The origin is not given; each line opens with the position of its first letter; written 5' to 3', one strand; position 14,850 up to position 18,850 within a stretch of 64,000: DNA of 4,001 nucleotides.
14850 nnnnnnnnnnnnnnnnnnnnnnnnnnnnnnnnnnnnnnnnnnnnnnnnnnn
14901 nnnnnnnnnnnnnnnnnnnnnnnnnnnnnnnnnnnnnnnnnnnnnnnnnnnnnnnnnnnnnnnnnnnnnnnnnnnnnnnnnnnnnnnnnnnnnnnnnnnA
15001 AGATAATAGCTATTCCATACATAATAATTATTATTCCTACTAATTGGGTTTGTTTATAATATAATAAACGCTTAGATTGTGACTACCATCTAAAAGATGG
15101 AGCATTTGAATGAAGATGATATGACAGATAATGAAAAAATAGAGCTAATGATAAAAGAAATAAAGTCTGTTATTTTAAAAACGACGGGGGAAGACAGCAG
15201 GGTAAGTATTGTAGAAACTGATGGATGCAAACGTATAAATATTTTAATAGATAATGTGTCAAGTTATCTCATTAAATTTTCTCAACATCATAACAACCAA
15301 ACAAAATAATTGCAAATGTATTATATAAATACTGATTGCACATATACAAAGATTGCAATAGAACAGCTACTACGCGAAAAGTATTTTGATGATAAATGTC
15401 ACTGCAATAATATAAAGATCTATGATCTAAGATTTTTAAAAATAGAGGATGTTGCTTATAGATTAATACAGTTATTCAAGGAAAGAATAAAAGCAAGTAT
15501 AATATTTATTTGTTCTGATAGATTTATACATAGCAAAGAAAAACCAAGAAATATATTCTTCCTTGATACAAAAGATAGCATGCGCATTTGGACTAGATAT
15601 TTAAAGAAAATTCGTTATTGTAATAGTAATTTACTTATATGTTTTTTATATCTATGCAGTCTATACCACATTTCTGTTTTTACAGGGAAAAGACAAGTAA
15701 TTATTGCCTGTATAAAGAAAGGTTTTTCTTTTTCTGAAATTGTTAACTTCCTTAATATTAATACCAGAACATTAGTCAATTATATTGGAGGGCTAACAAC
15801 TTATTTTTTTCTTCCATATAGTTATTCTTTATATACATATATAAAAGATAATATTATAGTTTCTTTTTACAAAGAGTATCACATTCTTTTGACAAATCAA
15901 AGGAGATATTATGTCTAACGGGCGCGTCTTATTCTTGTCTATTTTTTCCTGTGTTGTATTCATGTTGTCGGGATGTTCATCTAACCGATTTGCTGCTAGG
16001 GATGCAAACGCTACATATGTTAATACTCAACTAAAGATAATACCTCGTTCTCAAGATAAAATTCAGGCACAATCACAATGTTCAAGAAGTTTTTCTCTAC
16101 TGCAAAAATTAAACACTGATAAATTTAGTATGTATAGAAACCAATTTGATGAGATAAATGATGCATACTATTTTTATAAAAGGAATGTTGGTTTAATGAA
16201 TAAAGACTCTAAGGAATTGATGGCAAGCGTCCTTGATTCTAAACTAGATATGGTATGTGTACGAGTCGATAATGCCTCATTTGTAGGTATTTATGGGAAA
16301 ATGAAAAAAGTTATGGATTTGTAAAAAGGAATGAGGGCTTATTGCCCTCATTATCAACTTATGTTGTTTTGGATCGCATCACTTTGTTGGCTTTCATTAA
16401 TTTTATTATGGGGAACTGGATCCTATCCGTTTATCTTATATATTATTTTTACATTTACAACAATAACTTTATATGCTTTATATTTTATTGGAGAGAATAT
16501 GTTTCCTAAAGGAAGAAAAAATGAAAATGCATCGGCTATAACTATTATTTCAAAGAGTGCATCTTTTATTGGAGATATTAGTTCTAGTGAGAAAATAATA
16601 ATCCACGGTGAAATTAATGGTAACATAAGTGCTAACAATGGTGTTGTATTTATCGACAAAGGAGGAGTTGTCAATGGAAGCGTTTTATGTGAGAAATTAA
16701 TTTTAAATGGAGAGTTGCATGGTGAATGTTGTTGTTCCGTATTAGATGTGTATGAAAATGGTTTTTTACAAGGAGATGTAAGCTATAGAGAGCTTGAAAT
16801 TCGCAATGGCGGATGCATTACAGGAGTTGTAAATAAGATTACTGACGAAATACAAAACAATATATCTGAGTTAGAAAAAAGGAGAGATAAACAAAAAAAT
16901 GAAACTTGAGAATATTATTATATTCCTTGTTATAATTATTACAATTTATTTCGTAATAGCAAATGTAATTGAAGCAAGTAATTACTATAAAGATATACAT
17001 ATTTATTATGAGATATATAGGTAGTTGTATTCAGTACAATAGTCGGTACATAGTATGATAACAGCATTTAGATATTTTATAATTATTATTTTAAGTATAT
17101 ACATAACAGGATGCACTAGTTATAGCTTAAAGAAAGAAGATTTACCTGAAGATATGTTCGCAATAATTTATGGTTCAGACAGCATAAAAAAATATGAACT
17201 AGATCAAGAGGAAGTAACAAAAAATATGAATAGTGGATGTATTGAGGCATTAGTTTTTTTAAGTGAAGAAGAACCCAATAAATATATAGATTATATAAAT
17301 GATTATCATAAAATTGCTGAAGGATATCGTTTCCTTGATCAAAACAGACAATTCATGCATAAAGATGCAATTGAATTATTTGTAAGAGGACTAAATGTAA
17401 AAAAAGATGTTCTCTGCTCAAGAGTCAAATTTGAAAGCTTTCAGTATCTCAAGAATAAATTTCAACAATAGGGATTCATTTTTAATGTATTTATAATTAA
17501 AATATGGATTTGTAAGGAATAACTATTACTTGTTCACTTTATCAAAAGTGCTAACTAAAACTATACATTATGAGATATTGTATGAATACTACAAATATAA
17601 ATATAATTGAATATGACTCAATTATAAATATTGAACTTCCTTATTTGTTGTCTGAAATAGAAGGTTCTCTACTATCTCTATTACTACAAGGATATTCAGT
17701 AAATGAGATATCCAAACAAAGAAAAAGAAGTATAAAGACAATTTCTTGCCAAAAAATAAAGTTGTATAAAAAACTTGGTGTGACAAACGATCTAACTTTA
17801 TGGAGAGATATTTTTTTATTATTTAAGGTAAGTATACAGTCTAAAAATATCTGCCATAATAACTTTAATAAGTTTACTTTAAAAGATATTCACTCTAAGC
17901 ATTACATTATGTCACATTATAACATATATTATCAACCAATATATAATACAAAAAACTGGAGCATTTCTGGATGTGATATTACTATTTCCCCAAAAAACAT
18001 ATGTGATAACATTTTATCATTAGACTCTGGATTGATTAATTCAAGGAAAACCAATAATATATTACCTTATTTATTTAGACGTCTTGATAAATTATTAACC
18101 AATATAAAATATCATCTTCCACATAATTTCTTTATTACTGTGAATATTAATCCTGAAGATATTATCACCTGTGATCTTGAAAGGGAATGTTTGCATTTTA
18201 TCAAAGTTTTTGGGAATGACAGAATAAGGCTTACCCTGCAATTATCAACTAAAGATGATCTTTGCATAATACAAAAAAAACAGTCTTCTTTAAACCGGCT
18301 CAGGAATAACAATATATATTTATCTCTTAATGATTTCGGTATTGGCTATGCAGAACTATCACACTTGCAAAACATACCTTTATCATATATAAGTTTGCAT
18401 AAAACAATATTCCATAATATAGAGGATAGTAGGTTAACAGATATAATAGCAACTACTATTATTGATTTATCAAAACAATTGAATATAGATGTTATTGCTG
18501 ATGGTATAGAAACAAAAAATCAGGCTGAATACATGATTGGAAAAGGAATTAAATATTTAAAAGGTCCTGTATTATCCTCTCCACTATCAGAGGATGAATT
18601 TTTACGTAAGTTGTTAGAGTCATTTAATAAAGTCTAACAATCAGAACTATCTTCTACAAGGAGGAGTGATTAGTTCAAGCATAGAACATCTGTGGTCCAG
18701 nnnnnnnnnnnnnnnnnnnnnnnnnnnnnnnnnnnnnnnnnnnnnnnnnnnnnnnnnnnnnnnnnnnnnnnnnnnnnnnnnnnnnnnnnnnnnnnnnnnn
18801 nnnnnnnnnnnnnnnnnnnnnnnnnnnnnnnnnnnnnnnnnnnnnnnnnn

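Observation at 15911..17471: Paralogous lipoprotein pair flanking a membrane-anchored bactofilin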

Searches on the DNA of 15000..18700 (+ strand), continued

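Call 62: get_annotated_region(hit=H14, flank=9000)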
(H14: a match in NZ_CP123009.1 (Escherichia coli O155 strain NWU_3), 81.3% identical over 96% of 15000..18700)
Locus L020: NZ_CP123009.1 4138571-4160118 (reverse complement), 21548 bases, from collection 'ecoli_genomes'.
description: Escherichia coli O155 strain NWU_3 chromosome, complete genome
organism: Escherichia coli O155 strain NWU_3 (NCBI taxid 3041057)
replicon: chromosome; assembly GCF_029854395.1
host: Bos taurus; source: missing; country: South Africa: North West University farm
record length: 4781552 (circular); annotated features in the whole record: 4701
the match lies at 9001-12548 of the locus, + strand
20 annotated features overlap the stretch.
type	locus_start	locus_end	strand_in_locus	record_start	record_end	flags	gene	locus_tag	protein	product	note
CDS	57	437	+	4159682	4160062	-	panD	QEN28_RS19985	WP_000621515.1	aspartate 1-decarboxylase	-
CDS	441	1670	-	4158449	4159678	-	yadE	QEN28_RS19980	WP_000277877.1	polysaccharide deacetylase family protein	-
CDS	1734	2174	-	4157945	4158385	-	yadI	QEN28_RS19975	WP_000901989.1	PTS sugar transporter subunit IIA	-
CDS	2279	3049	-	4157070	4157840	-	yadH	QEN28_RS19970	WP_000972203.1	ABC transporter permease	-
CDS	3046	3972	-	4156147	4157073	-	yadG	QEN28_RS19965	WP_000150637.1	ABC transporter ATP-binding protein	-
CDS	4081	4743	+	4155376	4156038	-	can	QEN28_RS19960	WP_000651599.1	carbonate dehydratase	-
CDS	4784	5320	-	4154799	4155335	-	hpt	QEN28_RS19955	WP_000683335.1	hypoxanthine phosphoribosyltransferase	-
CDS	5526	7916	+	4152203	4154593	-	gcd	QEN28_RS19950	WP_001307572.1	quinoprotein glucose dehydrogenase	-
CDS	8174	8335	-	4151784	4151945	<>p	-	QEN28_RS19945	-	IS3-like element ISKpn37 family transposase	incomplete; partial in the middle of a contig; missing N-terminus and C-terminus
CDS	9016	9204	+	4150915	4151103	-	-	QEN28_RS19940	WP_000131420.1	hypothetical protein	-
CDS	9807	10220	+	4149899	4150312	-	-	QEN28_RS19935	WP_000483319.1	hypothetical protein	-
CDS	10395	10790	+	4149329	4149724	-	-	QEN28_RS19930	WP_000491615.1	bactofilin family protein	-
CDS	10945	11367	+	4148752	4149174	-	-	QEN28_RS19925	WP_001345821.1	hypothetical protein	-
CDS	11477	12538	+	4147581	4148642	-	-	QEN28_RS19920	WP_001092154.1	EAL domain-containing protein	-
CDS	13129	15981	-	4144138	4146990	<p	-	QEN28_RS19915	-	Tn3-like element ISEc63 family transposase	incomplete; partial in the middle of a contig; missing N-terminus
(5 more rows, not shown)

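Call 63: get_annotated_region(hit=H55, flank=9000)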
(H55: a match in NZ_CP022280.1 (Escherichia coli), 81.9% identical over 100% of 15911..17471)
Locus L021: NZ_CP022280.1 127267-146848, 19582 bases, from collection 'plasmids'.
description: Escherichia coli strain STEC299 plasmid pSTEC299_1, complete sequence
organism: Escherichia coli (NCBI taxid 562)
taxonomy: Bacteria; Pseudomonadota; Gammaproteobacteria; Enterobacterales; Enterobacteriaceae; Escherichia; Escherichia coli
host: -; source: Marmota,fecal sample; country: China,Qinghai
typing (MOB-suite, as given by PLSDB): mobilizable; replicon IncFIA,IncFIB,IncFIC,IncFII,IncI-gamma/K1; relaxase MOBF,MOBF
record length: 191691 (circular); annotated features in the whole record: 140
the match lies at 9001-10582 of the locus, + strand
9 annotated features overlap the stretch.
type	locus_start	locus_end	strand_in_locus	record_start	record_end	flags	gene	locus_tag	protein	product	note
CDS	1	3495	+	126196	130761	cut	-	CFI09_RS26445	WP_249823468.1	autotransporter outer membrane beta-barrel domain-containing protein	GO:0046819 - protein secretion by the type V secretion system [Evidence IEA]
CDS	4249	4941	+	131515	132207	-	-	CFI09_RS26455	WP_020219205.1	hypothetical protein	-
CDS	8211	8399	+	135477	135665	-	-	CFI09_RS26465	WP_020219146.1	hypothetical protein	-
CDS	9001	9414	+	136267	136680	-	-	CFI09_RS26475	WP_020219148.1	hypothetical protein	-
CDS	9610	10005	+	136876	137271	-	-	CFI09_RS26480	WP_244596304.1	polymer-forming cytoskeletal protein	-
CDS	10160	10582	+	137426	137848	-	-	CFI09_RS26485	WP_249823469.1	hypothetical protein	-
CDS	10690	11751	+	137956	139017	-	-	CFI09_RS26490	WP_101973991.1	EAL domain-containing protein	-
CDS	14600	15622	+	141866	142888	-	istA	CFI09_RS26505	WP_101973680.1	IS21-like element IS100 family transposase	GO:0006313 - DNA transposition [Evidence IEA]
CDS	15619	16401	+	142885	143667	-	istB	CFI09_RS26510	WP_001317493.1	IS21-like element IS100kyp family helper ATPase IstB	-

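Call 64: get_annotated_region(hit=H30, flank=9000)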
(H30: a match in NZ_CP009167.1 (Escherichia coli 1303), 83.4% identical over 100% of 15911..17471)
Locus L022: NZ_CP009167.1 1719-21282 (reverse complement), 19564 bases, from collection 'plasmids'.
description: Escherichia coli 1303 plasmid p1303_109, complete sequence
organism: Escherichia coli 1303 (NCBI taxid 745156)
taxonomy: Bacteria; Pseudomonadota; Gammaproteobacteria; Enterobacterales; Enterobacteriaceae; Escherichia; Escherichia coli; Escherichia coli 1303
host: -; source: Bos taurus,udder,udder acute mastitis; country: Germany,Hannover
typing (MOB-suite, as given by PLSDB): conjugative; replicon IncFIA,IncFIA,IncFIB,IncFII; relaxase MOBF; mating-pair formation MPF_F
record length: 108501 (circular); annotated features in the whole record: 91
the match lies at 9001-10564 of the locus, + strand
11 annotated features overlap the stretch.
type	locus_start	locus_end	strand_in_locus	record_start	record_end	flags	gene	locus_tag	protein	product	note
CDS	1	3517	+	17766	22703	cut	-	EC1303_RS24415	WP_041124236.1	autotransporter outer membrane beta-barrel domain-containing protein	GO:0046819 - protein secretion by the type V secretion system [Evidence IEA]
CDS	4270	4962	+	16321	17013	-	-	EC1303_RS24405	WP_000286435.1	hypothetical protein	-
CDS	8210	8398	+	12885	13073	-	-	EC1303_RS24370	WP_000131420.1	hypothetical protein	-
CDS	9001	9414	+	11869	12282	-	-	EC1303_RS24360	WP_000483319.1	hypothetical protein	-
CDS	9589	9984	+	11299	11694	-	-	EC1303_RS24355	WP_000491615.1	polymer-forming cytoskeletal protein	-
CDS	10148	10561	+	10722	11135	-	-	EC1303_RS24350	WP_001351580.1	hypothetical protein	-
CDS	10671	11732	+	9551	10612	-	-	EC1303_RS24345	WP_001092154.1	EAL domain-containing protein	-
CDS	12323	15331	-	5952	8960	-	-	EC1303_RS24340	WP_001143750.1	Tn3-like element ISEc63 family transposase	GO:0006313 - DNA transposition [Evidence IEA]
CDS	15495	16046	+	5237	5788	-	-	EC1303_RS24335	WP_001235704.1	recombinase family protein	GO:0006310 - DNA recombination [Evidence IEA]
CDS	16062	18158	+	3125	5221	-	-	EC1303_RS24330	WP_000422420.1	hypothetical protein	-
CDS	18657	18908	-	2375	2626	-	-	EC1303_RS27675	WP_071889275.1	HTH domain-containing protein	-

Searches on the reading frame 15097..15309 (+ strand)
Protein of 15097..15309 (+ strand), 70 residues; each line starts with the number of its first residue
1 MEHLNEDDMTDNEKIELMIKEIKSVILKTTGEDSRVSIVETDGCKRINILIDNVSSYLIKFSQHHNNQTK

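Call 4: search_protein_families(library=pfam, proteins=[window:15097-15309:+], max_evalue=1)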
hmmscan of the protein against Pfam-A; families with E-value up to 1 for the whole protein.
window:15097-15309:+ (70 aa): 0 families

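Call 8: search_protein_families(library=ncbifam, proteins=[window:15097-15309:+], max_evalue=1)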
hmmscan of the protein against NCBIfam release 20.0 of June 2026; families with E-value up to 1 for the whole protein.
window:15097-15309:+ (70 aa): 0 families

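Call 26: search_protein_families(library=padloc, proteins=[window:15097-15309:+], max_evalue=0.1)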
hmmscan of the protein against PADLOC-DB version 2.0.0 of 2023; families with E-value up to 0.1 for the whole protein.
window:15097-15309:+ (70 aa): 1 family
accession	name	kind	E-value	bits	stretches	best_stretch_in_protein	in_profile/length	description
PDLC03576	REase_II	-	0.015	12.8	1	14-65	227-279/281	Type II restriction enzyme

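Call 61: search_protein_families(library=phrogs, proteins=[window:15121-15309:+], max_evalue=0.1)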
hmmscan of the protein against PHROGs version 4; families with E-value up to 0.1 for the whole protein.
window:15121-15309:+ (62 aa): 0 families

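Call 66: search_protein_families(library=pfam, proteins=[window:15121-15309:+], max_evalue=0.01)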
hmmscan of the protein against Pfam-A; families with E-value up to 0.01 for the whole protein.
window:15121-15309:+ (62 aa): 0 families

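Call 92: search_protein_families(library=ncbifam, proteins=[window:15121-15309:+], max_evalue=0.01)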
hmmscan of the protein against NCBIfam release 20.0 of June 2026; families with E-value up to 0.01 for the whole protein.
window:15121-15309:+ (62 aa): 0 families
